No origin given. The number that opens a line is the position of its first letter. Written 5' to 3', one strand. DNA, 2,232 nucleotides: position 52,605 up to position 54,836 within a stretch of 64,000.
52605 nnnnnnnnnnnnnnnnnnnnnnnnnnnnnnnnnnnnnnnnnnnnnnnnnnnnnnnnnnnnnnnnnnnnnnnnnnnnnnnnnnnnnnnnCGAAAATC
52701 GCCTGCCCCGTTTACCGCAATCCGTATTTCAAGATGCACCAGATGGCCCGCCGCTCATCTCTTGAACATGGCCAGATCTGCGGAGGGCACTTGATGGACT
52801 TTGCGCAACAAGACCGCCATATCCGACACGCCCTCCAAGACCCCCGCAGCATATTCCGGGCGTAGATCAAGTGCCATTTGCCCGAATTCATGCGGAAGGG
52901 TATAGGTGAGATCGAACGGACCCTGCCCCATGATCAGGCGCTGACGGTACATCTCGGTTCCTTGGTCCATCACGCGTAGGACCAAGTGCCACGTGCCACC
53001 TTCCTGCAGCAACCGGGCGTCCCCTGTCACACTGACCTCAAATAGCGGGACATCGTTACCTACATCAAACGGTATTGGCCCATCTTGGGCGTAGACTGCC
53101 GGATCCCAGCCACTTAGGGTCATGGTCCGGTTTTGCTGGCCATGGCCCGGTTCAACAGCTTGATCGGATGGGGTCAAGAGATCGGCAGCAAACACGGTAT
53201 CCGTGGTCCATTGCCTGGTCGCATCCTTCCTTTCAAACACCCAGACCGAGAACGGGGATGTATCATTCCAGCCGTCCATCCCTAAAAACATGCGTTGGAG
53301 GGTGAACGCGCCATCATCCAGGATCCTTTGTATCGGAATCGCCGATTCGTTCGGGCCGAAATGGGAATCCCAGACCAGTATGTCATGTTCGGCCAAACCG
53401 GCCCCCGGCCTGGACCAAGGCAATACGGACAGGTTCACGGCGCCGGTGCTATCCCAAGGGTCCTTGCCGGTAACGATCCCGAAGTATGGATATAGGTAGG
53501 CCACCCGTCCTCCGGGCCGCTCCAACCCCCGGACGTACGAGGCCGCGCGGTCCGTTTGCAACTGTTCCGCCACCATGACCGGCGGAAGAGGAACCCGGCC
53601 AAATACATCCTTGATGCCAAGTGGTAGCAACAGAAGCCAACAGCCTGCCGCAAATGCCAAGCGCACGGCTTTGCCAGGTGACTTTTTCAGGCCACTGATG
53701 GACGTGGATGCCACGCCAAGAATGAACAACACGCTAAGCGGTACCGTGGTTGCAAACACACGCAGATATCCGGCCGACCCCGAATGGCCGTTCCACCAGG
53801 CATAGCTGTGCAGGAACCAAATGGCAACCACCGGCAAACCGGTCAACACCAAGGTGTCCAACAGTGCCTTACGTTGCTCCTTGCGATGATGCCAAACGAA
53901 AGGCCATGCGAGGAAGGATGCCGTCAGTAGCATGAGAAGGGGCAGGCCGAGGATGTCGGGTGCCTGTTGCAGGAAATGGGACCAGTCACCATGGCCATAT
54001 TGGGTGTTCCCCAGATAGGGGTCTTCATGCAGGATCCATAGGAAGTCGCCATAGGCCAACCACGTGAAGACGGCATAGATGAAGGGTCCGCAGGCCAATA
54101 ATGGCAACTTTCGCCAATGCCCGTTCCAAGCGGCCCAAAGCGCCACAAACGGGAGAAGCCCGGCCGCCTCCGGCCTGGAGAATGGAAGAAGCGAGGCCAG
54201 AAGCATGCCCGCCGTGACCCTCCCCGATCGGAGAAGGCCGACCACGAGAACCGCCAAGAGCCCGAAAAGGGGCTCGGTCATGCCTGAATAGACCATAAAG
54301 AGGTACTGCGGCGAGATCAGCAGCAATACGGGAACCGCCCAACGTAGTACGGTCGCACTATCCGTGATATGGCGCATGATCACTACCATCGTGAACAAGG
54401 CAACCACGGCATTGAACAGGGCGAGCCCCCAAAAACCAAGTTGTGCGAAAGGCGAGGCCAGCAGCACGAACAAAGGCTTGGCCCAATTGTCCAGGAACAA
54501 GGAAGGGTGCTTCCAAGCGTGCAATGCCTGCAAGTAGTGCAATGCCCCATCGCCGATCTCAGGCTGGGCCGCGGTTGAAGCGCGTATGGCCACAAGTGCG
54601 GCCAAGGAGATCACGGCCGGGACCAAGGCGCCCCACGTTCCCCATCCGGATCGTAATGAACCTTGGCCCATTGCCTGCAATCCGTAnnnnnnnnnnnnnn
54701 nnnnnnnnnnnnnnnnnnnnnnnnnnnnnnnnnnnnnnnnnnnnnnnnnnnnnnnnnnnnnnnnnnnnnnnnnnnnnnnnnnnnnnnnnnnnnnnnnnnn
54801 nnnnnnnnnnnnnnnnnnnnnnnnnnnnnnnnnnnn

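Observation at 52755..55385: Natural fusion of a lipid-sugar donor synthase (GT2) to a GT-C-type transferase domain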

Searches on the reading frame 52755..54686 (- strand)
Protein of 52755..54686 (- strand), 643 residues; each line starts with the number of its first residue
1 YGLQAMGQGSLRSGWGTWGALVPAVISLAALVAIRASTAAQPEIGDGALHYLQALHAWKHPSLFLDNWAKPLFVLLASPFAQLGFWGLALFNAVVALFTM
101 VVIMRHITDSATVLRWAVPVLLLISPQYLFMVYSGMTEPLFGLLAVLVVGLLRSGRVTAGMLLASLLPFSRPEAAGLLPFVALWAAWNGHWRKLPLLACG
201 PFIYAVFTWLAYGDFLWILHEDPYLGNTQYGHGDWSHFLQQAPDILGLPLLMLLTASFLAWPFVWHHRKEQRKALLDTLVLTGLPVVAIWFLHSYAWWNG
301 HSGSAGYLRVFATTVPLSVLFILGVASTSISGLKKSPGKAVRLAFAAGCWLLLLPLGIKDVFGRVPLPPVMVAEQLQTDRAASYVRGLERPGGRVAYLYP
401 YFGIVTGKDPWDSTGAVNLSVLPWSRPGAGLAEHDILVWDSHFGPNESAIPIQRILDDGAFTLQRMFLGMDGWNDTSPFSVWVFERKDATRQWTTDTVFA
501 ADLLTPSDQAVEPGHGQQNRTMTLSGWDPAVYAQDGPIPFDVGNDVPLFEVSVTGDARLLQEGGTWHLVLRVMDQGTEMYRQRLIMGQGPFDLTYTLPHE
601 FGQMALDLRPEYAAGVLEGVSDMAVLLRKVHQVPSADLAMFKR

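Call 10: find_homologous_proteins(query=window:52755-54668:-)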
Query window:52755-54668:- (637 aa): 70 proteins with E <= 0.001 among 8000 candidates.
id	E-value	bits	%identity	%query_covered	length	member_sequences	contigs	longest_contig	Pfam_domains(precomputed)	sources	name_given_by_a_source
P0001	0.0e+0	1463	100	100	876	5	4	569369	PF10111.15,PF13641.13,PF00535.33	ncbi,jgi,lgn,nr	ncbi:MAG: glycosyltransferase family 2 protein [Flavobacteriales bacterium]|nr:glycosyltransferase f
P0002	5.4e-219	747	56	96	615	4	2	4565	-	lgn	-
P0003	8.0e-180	618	49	97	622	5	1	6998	-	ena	-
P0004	5.9e-178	611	50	96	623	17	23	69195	-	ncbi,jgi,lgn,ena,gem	-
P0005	1.9e-177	610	48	97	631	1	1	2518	-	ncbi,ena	-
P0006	1.8e-121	425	41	91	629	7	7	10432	-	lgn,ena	-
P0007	1.2e-119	419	45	75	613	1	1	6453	-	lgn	-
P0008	8.4e-109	383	39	85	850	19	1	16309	PF10111.15,PF13641.13,PF00535.33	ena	-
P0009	5.5e-105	370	42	75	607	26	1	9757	-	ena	-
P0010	1.1e-102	363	42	72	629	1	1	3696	-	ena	-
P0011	9.2e-99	350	43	76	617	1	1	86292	-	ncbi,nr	ncbi:MAG: hypothetical protein IPK99_10435 [Flavobacteriales bacterium]|nr:hypothetical protein [Fla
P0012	4.0e-93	331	38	85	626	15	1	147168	-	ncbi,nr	ncbi:MAG: hypothetical protein KA352_00480 [Flavobacteriales bacterium]|nr:hypothetical protein [Fla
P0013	2.6e-89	319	45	58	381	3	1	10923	-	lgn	-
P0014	1.5e-87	313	38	70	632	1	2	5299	-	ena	-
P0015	5.5e-86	307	40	72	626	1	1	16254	PF09594.17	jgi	jgi:hypothetical protein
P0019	2.1e-83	299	39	72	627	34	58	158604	-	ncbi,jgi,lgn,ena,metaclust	jgi:hypothetical protein|metaclust:\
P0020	9.6e-83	297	38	76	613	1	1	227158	-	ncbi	-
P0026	1.6e-79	286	37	75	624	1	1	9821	PF09594.17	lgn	-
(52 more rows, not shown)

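Call 14: find_encoding_contigs(protein=P0020, flank=8000, max_places=2)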
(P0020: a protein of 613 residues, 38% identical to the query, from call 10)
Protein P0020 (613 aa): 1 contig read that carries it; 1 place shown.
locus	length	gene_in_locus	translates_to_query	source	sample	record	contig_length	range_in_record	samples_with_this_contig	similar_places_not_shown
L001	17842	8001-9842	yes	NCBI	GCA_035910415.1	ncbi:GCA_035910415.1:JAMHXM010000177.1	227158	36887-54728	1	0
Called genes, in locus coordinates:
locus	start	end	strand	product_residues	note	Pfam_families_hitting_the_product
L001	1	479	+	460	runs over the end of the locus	PF04468:PSP1, PF28472:PSP1_3rd, PF28473:YaaT_C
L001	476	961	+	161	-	PF14109:GldH_lipo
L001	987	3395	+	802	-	PF00912:Transgly, PF28500:PBP_middle, PF00905:Transpeptidase (weak)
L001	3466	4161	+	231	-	PF01144:CoA_trans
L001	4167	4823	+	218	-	PF01144:CoA_trans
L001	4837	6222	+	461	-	-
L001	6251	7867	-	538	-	-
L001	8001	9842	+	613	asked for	-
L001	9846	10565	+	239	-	PF13641:Glyco_tranf_2_3, PF00535:Glycos_transf_2, PF10111:Glyco_tranf_2_2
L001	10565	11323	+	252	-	PF00535:Glycos_transf_2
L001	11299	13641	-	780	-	PF19830:DUF6311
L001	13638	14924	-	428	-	-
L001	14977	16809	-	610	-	-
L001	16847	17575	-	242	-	PF13482:RNase_H_2, PF10108:DNA_pol_B_exo2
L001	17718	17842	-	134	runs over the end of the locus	-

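Call 15: find_encoding_contigs(protein=P0008, flank=8000, max_places=2)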
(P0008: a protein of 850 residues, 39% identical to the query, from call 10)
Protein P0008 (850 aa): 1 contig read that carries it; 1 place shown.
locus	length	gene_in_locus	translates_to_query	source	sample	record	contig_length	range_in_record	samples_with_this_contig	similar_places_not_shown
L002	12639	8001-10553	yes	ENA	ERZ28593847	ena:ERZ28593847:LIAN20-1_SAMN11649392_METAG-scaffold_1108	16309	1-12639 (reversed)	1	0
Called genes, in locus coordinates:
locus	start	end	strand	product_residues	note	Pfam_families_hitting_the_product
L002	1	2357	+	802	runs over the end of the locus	PF00912:Transgly, PF28500:PBP_middle, PF00905:Transpeptidase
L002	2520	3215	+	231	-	PF01144:CoA_trans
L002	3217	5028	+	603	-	-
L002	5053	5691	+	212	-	PF01144:CoA_trans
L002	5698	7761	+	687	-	PF13231:PMT_2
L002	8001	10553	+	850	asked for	PF00535:Glycos_transf_2, PF10111:Glyco_tranf_2_2, PF13641:Glyco_tranf_2_3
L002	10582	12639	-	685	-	?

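Call 18: find_encoding_contigs(protein=P0019, flank=8000, max_places=3)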
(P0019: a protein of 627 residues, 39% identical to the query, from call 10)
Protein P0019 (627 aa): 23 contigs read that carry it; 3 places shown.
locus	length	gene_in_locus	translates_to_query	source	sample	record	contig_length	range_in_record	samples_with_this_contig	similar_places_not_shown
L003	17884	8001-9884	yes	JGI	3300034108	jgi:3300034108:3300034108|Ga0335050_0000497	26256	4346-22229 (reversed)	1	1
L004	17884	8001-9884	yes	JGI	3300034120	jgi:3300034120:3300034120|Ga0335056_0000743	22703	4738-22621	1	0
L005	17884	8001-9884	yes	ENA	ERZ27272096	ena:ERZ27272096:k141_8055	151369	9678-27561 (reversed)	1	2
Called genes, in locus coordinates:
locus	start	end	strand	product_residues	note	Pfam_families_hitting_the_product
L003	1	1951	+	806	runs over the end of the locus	PF00912:Transgly, PF28500:PBP_middle, PF00905:Transpeptidase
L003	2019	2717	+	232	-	PF01144:CoA_trans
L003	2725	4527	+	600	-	-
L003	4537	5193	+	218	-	PF01144:CoA_trans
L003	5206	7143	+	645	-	-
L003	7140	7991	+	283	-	PF00535:Glycos_transf_2, PF10111:Glyco_tranf_2_2, PF13641:Glyco_tranf_2_3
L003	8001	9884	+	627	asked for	-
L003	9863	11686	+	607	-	-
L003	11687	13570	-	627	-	-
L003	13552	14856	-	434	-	-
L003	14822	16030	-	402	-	-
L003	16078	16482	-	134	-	-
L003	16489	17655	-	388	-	PF00144:Beta-lactamase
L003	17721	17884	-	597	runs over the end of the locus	PF13517:FG-GAP_3 (weak), PF24595:DUF7619, PF18962:Por_Secre_tail (weak)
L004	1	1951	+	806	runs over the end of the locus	PF00912:Transgly, PF28500:PBP_middle, PF00905:Transpeptidase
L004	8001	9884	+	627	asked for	-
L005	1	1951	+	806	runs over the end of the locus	PF00912:Transgly, PF28500:PBP_middle, PF00905:Transpeptidase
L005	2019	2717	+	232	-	PF01144:CoA_trans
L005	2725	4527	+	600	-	-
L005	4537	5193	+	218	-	PF01144:CoA_trans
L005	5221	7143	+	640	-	-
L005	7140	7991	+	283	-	PF00535:Glycos_transf_2, PF10111:Glyco_tranf_2_2, PF13641:Glyco_tranf_2_3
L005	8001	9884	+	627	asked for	-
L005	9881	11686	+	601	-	-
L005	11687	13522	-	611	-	-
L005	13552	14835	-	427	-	-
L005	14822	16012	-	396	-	-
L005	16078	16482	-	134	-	-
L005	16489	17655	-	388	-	PF00144:Beta-lactamase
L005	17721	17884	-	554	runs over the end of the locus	PF24595:DUF7619, PF18962:Por_Secre_tail (weak)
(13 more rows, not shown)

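Call 19: find_encoding_contigs(protein=P0001, flank=3000, max_places=6)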
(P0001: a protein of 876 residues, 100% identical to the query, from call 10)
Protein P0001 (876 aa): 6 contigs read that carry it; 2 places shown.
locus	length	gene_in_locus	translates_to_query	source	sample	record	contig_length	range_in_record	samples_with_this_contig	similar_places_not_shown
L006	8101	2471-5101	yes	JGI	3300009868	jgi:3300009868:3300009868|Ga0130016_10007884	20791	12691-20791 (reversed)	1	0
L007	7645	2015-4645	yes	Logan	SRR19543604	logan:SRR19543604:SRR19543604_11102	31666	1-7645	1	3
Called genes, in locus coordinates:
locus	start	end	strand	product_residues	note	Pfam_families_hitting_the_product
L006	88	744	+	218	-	PF01144:CoA_trans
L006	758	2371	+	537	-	PF13231:PMT_2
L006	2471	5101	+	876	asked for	PF00535:Glycos_transf_2, PF10111:Glyco_tranf_2_2 (weak), PF13641:Glyco_tranf_2_3 (weak)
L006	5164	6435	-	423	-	-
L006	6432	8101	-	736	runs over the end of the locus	PF19830:DUF6311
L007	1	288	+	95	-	?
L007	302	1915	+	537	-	PF13231:PMT_2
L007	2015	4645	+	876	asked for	PF00535:Glycos_transf_2, PF10111:Glyco_tranf_2_2 (weak), PF13641:Glyco_tranf_2_3 (weak)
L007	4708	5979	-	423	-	-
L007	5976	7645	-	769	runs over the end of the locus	PF19830:DUF6311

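Call 29: search_protein_families(library=pfam, proteins=[window:52755-54686:-], max_evalue=10)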
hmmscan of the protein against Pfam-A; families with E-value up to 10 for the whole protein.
window:52755-54686:- (643 aa): 0 families

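Call 36: predict_structure(alignment_id=A2)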
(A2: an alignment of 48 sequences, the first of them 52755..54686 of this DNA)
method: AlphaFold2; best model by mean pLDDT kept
length: 643 residues; sequences in the alignment: 48
mean_pLDDT: 90.9   pTM: 0.90
mean pLDDT of the five models: 90.9, 90.5, 90.3, 89.0, 88.9
residues with pLDDT >= 90: 483; 70-90: 109; 50-70: 37; < 50: 14
segments of 3 or more residues with pLDDT < 50: 1-4, 6-8
pLDDT, mean of each block of 10 residues (from residue 1): 47 74 96 97 96 98 95 98 97 98 94 92 97 98 98 98 98 97 98 98 98 96 88 95 97 97 97 97 98 96 90 98 95 72 81 90 94 94 97 96 97 96 95 97 87 95 94 75 97 93 62 64 71 70 93 91 82 91 91 95 93 76 95 88 74
secondary structure, 60 per line:
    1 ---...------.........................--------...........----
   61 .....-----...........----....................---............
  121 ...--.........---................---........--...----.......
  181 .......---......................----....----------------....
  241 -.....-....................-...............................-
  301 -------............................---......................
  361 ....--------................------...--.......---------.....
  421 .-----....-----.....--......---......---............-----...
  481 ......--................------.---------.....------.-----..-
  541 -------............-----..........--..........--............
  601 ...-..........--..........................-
elements in order: H13-37 H46-56 H61-65 H71-81 H86-105 H109-123 H126-134 H138-153 H157-164 H174-187 H191-212 H217-220 H237-240 H242-246 H248-267 H269-299 H308-335 H339-364 H373-388 E395-397 H400-406 E416-418 H427-430 E436-440 H443-448 H452-457 E461-472 E478-486 E489-504 E521-525 E548-559 E565-574 E577-586 E589-598 H599-603 E605-614 E617-634 H635-642
